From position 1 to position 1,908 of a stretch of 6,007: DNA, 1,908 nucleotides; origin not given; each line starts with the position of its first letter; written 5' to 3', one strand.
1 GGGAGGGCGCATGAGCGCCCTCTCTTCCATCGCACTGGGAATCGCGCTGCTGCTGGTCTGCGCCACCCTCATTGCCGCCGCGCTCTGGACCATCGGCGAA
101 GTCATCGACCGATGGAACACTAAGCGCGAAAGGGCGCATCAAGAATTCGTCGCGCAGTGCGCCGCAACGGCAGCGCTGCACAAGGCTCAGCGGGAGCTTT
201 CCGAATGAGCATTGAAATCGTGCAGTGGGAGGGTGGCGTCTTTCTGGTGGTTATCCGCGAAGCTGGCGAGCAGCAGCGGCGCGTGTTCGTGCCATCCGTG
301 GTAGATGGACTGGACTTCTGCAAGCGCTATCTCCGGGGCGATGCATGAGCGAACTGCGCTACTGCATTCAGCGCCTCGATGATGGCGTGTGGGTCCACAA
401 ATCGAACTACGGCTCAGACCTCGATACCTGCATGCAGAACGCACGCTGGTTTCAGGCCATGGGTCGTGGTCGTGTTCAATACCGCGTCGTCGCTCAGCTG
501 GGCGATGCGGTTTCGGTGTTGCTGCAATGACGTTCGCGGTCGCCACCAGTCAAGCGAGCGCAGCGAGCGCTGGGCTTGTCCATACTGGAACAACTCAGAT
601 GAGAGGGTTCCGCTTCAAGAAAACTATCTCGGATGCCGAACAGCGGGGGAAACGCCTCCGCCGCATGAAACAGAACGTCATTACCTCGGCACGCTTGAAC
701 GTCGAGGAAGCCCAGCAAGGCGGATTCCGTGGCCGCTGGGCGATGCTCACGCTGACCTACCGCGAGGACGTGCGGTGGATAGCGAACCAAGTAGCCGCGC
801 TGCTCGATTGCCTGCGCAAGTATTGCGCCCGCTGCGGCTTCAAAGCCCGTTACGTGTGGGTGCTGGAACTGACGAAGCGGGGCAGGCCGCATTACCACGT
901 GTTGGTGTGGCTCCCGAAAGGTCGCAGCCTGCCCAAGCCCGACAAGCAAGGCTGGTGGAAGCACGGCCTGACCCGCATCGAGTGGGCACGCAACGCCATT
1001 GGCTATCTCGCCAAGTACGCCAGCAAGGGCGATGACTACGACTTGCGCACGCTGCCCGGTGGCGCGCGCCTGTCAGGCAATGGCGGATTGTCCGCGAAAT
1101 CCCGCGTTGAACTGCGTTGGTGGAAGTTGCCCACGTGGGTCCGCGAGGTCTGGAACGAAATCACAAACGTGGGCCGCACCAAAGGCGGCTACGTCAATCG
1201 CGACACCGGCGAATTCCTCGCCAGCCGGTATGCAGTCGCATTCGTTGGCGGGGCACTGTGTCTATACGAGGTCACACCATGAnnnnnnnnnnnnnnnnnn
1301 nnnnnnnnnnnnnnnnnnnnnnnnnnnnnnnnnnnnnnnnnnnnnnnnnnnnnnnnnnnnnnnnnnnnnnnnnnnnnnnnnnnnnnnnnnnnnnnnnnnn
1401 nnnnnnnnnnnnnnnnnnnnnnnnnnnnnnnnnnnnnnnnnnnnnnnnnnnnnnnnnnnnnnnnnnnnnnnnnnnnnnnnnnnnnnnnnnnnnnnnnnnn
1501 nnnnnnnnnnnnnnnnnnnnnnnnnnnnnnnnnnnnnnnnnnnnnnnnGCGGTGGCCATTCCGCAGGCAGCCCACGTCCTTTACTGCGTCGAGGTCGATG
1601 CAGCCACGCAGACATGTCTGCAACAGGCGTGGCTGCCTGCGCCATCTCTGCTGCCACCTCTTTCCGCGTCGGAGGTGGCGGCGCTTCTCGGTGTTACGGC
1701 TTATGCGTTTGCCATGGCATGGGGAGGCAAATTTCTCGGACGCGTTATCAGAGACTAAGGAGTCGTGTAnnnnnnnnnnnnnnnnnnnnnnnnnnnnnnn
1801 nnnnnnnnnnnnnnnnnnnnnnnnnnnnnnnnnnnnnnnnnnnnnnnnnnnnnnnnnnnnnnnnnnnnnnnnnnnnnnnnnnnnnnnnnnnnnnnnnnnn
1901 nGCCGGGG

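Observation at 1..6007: Window closes on itself: a complete 5,929-bp inovirus unit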

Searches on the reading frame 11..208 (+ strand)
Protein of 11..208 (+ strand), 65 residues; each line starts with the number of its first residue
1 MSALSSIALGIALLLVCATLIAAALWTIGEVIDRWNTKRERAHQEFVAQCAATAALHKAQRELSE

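Call 5: search_protein_families(library=pfam, proteins=[window:11-208:+], max_evalue=0.01)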
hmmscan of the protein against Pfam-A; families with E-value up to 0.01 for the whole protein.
window:11-208:+ (65 aa): 0 families

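Call 8: search_protein_families(library=phrogs, proteins=[window:11-208:+], max_evalue=0.01)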
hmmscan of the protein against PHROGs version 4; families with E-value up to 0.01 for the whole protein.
window:11-208:+ (65 aa): 0 families

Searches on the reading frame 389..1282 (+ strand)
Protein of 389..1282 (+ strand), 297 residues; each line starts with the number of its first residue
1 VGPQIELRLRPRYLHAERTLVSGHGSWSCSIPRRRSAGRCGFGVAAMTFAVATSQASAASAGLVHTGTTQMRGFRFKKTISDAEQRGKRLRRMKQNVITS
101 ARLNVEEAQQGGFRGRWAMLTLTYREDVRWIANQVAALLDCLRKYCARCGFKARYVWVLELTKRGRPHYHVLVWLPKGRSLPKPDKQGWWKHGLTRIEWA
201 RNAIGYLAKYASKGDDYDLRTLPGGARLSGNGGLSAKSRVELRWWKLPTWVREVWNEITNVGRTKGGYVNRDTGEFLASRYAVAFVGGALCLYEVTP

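Call 5: search_protein_families(library=pfam, proteins=[window:389-1282:+], max_evalue=0.01)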
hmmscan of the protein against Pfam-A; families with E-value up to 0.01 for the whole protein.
window:389-1282:+ (297 aa): 3 families
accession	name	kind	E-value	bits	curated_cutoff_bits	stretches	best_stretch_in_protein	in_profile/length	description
PF23343.2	REP_ORF2-G2P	-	2.8e-32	111.4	27.8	1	119-214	3-98/99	Replication-associated protein ORF2/G2P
PF01446.23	Rep_1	-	0.00068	19.6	33.2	1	106-178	37-118/253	Replication protein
PF20199.4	RepSA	-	0.0045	16.6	34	0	55-176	100-228/438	Replication initiator protein, pSAM2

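Call 8: search_protein_families(library=phrogs, proteins=[window:389-1282:+], max_evalue=0.01)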
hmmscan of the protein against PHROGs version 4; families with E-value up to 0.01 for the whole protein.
window:389-1282:+ (297 aa): 3 families
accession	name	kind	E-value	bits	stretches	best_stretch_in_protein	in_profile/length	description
phrog_2969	-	DNA, RNA and nucleotide metabolism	1.4e-59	202.8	1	51-295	91-343/346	replication initiation protein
phrog_3584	-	DNA, RNA and nucleotide metabolism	5.3e-07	30.3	1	78-215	30-177/265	replication initiation protein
phrog_3419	-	DNA, RNA and nucleotide metabolism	1.5e-05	25.7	1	75-173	68-159/289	rolling circle DNA replication initiation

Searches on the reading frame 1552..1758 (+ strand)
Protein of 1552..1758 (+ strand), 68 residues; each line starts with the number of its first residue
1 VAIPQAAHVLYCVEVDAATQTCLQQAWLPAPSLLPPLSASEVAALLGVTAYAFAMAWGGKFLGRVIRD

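Call 5: search_protein_families(library=pfam, proteins=[window:1552-1758:+], max_evalue=0.01)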
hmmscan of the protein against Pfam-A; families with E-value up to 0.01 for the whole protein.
window:1552-1758:+ (68 aa): 0 families

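Call 8: search_protein_families(library=phrogs, proteins=[window:1552-1758:+], max_evalue=0.01)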
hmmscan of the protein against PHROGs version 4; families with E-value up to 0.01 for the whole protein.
window:1552-1758:+ (68 aa): 3 families
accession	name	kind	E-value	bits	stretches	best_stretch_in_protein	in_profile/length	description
phrog_9110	-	unknown function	2.5e-07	32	1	9-67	3-60/61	-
phrog_4644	-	tail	2.6e-07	31.7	1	7-67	5-67/71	tail protein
phrog_10162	-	unknown function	4.6e-06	27.5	1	7-52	2-47/66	-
